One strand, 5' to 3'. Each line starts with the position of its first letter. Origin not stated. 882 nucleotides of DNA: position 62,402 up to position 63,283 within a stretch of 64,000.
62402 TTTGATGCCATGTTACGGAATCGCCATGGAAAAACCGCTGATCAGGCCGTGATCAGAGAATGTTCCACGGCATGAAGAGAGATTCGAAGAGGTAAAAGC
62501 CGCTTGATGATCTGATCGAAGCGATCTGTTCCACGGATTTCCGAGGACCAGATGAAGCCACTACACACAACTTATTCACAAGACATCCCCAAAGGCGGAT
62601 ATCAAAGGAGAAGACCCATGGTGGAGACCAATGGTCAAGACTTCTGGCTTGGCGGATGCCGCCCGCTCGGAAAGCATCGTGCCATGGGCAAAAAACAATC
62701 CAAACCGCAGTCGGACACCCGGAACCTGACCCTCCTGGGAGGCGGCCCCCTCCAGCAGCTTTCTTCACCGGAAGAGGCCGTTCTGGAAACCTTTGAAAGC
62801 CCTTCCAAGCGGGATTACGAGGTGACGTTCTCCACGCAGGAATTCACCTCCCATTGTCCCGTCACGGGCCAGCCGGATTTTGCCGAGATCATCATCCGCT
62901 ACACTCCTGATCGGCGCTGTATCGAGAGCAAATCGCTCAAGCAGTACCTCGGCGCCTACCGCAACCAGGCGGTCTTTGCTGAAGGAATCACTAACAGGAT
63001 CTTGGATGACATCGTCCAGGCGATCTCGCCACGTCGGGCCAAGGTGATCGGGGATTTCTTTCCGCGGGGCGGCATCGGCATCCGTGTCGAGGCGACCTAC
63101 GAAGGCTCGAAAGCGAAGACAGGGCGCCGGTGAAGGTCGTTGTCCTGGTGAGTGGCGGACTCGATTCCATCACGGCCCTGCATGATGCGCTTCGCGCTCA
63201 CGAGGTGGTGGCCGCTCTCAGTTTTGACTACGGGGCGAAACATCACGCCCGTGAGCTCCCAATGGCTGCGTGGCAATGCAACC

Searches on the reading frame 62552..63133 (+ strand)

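Call 63: search_protein_families(library=pfam, proteins=[window:62552-63133:+])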
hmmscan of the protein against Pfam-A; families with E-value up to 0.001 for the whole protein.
window:62552-63133:+ (193 aa): 1 family
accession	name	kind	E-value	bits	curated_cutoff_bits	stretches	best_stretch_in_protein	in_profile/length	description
PF14489.11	QueF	-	5.7e-29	100.6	27.3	1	108-185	1-78/81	QueF-like protein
